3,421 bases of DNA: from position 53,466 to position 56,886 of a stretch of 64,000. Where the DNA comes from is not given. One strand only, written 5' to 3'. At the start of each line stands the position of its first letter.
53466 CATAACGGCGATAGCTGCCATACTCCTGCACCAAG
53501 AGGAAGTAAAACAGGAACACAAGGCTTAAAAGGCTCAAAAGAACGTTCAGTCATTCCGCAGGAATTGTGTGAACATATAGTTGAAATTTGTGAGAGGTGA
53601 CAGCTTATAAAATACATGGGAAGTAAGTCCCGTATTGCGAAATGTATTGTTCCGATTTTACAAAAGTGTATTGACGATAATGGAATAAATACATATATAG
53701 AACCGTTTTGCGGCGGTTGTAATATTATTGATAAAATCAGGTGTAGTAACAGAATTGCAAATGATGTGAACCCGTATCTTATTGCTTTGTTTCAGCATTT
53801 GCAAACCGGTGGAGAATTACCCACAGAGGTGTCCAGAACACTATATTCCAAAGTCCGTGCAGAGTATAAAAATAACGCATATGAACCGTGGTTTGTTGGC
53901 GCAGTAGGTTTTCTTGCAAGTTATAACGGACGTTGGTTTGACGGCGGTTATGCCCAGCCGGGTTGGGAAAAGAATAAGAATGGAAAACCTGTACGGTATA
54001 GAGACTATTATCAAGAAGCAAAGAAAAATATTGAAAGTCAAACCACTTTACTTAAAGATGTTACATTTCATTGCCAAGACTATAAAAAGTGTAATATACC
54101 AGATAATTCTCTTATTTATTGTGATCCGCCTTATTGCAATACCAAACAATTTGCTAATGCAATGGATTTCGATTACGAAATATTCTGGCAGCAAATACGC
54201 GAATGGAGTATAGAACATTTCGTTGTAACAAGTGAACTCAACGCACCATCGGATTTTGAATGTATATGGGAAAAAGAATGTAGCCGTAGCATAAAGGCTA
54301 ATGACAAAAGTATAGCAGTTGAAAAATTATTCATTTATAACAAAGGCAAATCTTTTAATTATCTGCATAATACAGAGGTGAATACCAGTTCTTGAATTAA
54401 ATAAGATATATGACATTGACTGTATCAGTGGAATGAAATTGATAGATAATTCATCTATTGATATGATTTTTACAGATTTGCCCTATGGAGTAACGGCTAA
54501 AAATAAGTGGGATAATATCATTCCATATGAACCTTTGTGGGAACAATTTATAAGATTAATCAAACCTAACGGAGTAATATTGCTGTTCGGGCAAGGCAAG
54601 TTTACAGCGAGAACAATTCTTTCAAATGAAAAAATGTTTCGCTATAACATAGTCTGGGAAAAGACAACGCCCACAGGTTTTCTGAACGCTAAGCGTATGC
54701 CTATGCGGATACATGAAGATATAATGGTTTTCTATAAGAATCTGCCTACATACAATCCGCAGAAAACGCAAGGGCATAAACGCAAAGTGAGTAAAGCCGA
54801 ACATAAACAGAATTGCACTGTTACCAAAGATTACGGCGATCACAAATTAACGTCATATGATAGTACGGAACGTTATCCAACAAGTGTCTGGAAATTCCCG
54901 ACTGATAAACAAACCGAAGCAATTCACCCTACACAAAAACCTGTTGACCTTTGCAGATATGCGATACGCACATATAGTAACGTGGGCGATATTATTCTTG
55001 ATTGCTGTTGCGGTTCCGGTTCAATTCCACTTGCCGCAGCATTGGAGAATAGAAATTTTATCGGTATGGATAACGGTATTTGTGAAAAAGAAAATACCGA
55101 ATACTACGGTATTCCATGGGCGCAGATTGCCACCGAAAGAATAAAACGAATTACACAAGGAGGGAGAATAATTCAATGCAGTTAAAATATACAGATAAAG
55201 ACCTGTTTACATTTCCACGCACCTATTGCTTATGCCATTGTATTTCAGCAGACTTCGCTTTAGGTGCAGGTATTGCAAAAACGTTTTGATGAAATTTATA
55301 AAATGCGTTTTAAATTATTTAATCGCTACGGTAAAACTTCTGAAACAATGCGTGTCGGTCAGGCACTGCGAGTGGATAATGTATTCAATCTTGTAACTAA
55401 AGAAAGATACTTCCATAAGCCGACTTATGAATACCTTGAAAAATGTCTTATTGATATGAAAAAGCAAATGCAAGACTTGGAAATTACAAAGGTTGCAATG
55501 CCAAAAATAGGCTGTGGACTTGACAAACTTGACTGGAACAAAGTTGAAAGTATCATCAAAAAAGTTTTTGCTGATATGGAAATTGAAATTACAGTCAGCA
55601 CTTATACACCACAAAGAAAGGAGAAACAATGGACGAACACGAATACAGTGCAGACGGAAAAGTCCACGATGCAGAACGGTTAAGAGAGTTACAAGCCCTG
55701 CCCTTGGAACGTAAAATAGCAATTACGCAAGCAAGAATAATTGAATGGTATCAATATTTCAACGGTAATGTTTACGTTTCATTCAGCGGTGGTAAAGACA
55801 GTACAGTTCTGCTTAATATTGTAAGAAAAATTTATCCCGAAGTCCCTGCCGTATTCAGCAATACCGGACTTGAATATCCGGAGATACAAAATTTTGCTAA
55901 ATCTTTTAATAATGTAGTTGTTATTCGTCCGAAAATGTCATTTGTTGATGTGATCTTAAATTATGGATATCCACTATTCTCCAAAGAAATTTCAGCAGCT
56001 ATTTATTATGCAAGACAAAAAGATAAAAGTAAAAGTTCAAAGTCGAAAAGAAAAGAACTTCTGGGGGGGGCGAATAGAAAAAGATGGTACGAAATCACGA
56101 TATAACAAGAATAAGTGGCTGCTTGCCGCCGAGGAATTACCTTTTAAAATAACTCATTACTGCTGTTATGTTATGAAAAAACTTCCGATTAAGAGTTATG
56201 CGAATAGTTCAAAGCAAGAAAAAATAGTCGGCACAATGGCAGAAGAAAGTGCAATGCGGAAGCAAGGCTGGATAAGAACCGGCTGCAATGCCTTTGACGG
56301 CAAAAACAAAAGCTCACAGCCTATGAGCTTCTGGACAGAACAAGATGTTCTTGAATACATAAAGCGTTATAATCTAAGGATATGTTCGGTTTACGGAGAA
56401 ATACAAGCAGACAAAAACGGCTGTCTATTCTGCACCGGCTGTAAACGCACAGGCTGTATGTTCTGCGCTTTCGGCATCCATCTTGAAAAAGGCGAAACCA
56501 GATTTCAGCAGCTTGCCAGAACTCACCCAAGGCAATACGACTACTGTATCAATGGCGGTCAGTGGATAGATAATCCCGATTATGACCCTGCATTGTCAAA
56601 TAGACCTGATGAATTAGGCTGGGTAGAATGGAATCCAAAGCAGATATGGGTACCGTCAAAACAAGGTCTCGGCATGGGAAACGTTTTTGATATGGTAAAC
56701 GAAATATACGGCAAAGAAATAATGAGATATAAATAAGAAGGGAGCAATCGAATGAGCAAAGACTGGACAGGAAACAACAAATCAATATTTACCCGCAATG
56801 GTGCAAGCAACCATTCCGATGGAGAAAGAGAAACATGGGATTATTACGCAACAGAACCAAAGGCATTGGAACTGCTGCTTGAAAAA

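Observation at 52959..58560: Dense DNA-modification island: five DNA methyltransferases flanking a macrodomain and a DndC/PAPS-reductase-like gene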

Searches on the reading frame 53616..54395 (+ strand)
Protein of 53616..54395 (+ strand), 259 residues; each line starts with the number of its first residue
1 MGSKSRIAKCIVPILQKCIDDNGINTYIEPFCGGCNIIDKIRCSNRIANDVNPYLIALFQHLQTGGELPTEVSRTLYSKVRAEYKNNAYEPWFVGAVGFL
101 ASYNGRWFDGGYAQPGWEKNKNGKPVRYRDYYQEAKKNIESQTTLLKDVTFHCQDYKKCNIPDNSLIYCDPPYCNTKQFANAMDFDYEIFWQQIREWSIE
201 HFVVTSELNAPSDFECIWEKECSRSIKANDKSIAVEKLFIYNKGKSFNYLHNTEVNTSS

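Call 3: search_protein_families(library=pfam, proteins=[window:53616-54395:+], max_evalue=0.01)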
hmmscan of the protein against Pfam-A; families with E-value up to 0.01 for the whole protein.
window:53616-54395:+ (259 aa): 1 family
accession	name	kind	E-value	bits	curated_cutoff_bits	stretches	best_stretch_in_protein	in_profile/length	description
PF02086.21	MethyltransfD12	-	8.5e-20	72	22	1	2-192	3-204/253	D12 class N6 adenine-specific DNA methyltransferase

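Call 7: search_protein_families(library=phrogs, proteins=[window:53616-54395:+], max_evalue=0.001)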
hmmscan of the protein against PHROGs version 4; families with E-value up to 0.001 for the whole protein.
window:53616-54395:+ (259 aa): 2 families
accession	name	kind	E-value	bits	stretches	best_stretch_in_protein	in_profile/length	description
phrog_56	-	other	6.7e-34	119.1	1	1-245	68-326/647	DNA methyltransferase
phrog_1996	-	other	7.8e-06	26.9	1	114-179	2-70/150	DNA methyltransferase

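Call 8: search_protein_families(library=ncbifam, proteins=[window:53616-54395:+], max_evalue=0.001)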
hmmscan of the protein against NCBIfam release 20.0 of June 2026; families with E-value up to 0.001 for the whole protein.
window:53616-54395:+ (259 aa): 2 families
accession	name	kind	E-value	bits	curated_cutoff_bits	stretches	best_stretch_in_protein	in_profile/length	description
TIGR00571.1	dam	subfamily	4.9e-17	62.5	114.85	1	2-187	9-197/267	Dam family site-specific DNA-(adenine-N6)-methyltransferase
NF008152.0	PRK10904.1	equivalog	8.5e-07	28.6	441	1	26-186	30-197/271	adenine-specific DNA-methyltransferase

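Call 22: search_protein_families(library=padloc, proteins=[window:53616-54395:+], max_evalue=0.01)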
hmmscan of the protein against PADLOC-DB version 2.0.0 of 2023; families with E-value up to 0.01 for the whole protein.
window:53616-54395:+ (259 aa): 15 families
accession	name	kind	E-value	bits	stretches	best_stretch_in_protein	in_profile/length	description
PDLC03294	MTase_II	-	1.7e-17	62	1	2-182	12-198/272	Type II methyltransferase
PDLC03729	oMTase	-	5.5e-14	50.3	1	25-185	29-196/275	orphan methyltransferase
PDLC03383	MTase_II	-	4e-13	47.5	2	2-64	26-83/318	Type II methyltransferase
PDLC03264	MTase_II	-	2.8e-11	41.2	2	7-68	20-81/306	Type II methyltransferase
PDLC03247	MTase_II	-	8.8e-11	39.5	1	2-178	10-188/282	Type II methyltransferase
PDLC03287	MTase_II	-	6.4e-08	29.8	1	2-65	371-429/646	Type II methyltransferase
PDLC03735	oMTase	-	9e-08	29.8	1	135-187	157-211/284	orphan methyltransferase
PDLC03244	MTase_II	-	2.6e-07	28.1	1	2-86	35-113/295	Type II methyltransferase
PDLC03253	MTase_II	-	5.5e-07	27.6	1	1-64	10-68/253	Type II methyltransferase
PDLC03261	MTase_II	-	1.2e-06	25.1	1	3-192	33-222/643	Type II methyltransferase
PDLC04018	PD-Lambda-5_B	-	1.4e-06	25.8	1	10-60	16-72/291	-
PDLC03266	MTase_II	-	0.00022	18.8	0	23-87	38-99/285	Type II methyltransferase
PDLC03290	MTase_II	-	0.00048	17.5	0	147-179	172-206/292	Type II methyltransferase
PDLC03358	MTase_II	-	0.0025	15.1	0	2-43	12-51/301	Type II methyltransferase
PDLC00661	HmaB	-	0.009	11.9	0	134-200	540-605/973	DNA-adenine methylase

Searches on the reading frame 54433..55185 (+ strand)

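Call 3: search_protein_families(library=pfam, proteins=[window:54433-55185:+], max_evalue=0.01)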
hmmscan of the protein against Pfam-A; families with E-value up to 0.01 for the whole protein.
window:54433-55185:+ (250 aa): 3 families
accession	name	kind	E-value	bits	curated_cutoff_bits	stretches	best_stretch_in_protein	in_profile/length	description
PF01555.25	N6_N4_Mtase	-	1.3e-30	107.5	26.7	1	9-214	1-211/221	DNA methylase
PF01170.24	UPF0020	-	8.1e-09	35.9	22.3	2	183-214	27-60/197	RMKL-like, methyltransferase domain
PF11599.14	AviRa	-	0.00064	19.7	25.7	0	7-53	163-210/232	RRNA methyltransferase AviRa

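Call 7: search_protein_families(library=phrogs, proteins=[window:54433-55185:+], max_evalue=0.001)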
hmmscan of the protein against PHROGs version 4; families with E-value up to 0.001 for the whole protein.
window:54433-55185:+ (250 aa): 9 families
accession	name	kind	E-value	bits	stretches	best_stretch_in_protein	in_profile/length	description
phrog_67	-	other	4.7e-59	202.2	1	1-241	135-347/743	DNA methyltransferase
phrog_12862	-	unknown function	2.1e-40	139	1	1-125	14-137/149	-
phrog_18293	-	other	8.3e-25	88.1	1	136-233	18-108/119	methyltransferase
phrog_498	-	other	3.9e-22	79.5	1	2-213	216-407/633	DNA methyltransferase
phrog_3008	-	other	2.2e-18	67.4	1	140-214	122-199/244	DNA methyltransferase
phrog_6025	-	other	2.8e-11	44.4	1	1-78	23-111/192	DNA methyltransferase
phrog_23148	-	unknown function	4.5e-11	44.1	1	157-214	77-134/165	-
phrog_6952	-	other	6.7e-08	33.6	1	147-213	95-162/181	DNA methyltransferase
phrog_23085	-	unknown function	1.6e-06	28.8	1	146-207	22-86/138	-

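Call 8: search_protein_families(library=ncbifam, proteins=[window:54433-55185:+], max_evalue=0.001)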
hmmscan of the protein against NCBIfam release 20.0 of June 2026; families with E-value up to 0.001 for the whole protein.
window:54433-55185:+ (250 aa): 5 families
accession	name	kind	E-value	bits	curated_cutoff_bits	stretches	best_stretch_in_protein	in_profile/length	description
NF008572.0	PRK11524.1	equivalog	5e-13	48.8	292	1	2-213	27-243/294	adenine-specific DNA-methyltransferase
NF050803.1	DnaMtaseCcrMCaul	equivalog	9.3e-11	41.2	830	1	41-214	77-235/350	adenine-specific DNA-methyltransferase CcrM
NF010253.0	PRK13699.1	subfamily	6.9e-09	35.7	244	1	161-213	140-192/226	DNA methyltransferase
TIGR01177.1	TIGR01177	hypoth_equivalog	9.3e-07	28.5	316.55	0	6-65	246-306/330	TIGR01177 family methyltransferase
NF040721.1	Trm14_Arch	equivalog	0.00052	19.2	280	0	185-209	192-216/370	tRNA (guanine(6)-N2)-methyltransferase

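Call 22: search_protein_families(library=padloc, proteins=[window:54433-55185:+], max_evalue=0.01)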
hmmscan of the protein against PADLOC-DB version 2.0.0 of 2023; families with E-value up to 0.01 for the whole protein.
window:54433-55185:+ (250 aa): 53 families (the best 25 are shown)
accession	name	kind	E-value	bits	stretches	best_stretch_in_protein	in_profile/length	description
PDLC03251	MTase_II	-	3.3e-62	208.3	2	1-127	16-141/282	Type II methyltransferase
PDLC03371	MTase_II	-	1.5e-30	104.6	1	1-225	22-245/260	Type II methyltransferase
PDLC03299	MTase_II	-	6.1e-21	73.2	1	2-213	27-244/296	Type II methyltransferase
PDLC03265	MTase_II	-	2.3e-19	68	2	144-214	247-316/333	Type II methyltransferase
PDLC03353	MTase_II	-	6.2e-19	66.5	1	1-213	20-237/260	Type II methyltransferase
PDLC03732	oMTase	-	1.2e-16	59.1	1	5-214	27-236/258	orphan methyltransferase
PDLC03350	MTase_II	-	9.1e-16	56.1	1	113-213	182-282/312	Type II methyltransferase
PDLC03216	MTase_II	-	2e-13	48.1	1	41-214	85-243/364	Type II methyltransferase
PDLC03354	MTase_II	-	1.1e-12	45.7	1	143-215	301-371/425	Type II methyltransferase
PDLC03387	MTase_II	-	1.8e-12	45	1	68-225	141-268/289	Type II methyltransferase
PDLC03339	MTase_II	-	3.5e-12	43.8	1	151-213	193-258/399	Type II methyltransferase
PDLC03738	oMTase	-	4.9e-12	43.2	1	39-214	92-253/376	orphan methyltransferase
PDLC03241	MTase_II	-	1.7e-11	41.8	1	144-213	351-420/447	Type II methyltransferase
PDLC03229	MTase_II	-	3.1e-11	40.7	1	144-207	319-381/436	Type II methyltransferase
PDLC03386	MTase_II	-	4.5e-11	41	1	143-226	69-145/171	Type II methyltransferase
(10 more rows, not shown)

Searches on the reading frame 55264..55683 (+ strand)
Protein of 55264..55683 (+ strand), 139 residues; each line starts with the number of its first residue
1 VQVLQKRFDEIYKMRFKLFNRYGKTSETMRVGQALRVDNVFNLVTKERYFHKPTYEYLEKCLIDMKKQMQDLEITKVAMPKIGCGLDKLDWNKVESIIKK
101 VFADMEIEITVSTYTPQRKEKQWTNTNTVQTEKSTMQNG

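Call 3: search_protein_families(library=pfam, proteins=[window:55264-55683:+], max_evalue=0.01)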
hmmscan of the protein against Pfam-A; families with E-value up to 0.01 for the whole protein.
window:55264-55683:+ (139 aa): 1 family
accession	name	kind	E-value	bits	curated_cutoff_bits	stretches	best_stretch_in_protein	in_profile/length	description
PF01661.27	Macro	-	5.2e-07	30.1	22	1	40-98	58-118/118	Macro domain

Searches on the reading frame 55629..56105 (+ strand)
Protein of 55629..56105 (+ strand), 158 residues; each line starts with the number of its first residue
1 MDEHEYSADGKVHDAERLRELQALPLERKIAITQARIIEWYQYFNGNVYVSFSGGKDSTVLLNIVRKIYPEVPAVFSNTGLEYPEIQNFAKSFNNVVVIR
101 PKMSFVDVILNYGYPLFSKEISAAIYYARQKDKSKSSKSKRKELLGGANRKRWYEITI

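Call 3: search_protein_families(library=pfam, proteins=[window:55629-56105:+], max_evalue=0.01)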
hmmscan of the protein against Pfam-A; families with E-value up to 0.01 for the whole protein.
window:55629-56105:+ (158 aa): 1 family
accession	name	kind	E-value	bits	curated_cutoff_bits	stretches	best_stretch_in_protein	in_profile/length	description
PF01507.26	PAPS_reduct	-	1.6e-09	38.5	22.5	1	48-100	2-54/175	Phosphoadenosine phosphosulfate reductase domain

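Call 13: find_encoding_contigs(protein=window:55629-56105:+, flank=10000, max_places=10)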
Protein window:55629-56105:+ (158 aa): 4 contigs read that carry it; 4 places shown.
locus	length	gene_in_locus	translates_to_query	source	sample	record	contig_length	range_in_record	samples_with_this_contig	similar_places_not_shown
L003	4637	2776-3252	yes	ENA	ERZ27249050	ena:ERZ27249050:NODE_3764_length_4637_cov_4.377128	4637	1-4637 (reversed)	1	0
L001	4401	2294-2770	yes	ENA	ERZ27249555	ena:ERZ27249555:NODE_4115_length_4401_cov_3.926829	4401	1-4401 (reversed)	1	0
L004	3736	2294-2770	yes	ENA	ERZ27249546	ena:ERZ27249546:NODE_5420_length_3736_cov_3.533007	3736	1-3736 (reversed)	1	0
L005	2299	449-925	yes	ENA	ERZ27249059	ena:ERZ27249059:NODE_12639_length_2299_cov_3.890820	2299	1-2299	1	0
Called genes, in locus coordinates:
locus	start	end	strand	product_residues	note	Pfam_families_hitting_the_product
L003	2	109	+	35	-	?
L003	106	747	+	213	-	PF00145:DNA_methylase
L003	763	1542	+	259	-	PF02086:MethyltransfD12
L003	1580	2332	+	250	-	PF01170:UPF0020 (faint), PF01555:N6_N4_Mtase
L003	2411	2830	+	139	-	PF01661:Macro (weak)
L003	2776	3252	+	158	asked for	PF01507:PAPS_reduct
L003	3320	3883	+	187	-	-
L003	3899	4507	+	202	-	-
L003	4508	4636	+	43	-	?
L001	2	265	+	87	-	?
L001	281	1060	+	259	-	PF02086:MethyltransfD12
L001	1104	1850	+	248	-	PF01170:UPF0020 (faint), PF01555:N6_N4_Mtase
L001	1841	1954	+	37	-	-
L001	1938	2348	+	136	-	PF01661:Macro (weak)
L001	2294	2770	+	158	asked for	PF01507:PAPS_reduct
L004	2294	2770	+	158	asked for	PF01507:PAPS_reduct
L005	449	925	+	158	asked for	PF01507:PAPS_reduct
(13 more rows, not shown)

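Call 86: list_cluster_members(proteins=[window:55629-56105:+, window:56173-56736:+, window:55264-55683:+, P0001, P0007])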
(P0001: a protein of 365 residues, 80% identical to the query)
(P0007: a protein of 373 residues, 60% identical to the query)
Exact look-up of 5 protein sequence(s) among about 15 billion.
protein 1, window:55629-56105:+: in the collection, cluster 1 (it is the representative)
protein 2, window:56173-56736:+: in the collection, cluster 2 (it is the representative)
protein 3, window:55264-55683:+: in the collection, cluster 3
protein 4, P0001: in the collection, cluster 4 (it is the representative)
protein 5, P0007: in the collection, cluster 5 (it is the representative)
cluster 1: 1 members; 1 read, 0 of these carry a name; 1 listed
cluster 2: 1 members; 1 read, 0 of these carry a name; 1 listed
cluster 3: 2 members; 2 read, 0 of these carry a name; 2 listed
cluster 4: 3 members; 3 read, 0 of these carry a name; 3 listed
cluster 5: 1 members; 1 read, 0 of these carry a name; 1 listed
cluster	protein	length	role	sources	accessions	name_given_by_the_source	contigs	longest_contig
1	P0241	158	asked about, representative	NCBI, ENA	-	-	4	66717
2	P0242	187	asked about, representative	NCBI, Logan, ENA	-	-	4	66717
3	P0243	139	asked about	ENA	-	-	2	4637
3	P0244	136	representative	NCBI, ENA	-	-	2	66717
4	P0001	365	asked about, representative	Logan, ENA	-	-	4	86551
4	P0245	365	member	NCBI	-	-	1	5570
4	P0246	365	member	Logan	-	-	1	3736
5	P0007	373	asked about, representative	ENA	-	-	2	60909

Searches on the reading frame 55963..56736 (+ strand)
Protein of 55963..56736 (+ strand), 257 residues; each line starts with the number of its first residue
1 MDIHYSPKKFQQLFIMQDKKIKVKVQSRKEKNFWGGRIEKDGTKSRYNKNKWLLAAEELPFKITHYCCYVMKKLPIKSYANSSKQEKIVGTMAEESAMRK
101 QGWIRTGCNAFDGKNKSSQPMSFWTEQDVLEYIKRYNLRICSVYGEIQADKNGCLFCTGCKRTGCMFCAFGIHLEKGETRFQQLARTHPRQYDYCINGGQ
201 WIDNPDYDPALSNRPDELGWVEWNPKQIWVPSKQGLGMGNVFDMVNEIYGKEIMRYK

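Call 3: search_protein_families(library=pfam, proteins=[window:55963-56736:+], max_evalue=0.01)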
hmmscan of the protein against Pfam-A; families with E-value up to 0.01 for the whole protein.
window:55963-56736:+ (257 aa): 1 family
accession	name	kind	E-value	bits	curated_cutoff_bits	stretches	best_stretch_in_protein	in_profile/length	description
PF01507.26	PAPS_reduct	-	3e-08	34.3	22.5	1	22-168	54-172/175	Phosphoadenosine phosphosulfate reductase domain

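Call 10: find_encoding_contigs(protein=window:55963-56736:+, flank=10000, max_places=8)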
Protein window:55963-56736:+ (257 aa): no gene with exactly this product is on record in the collection.
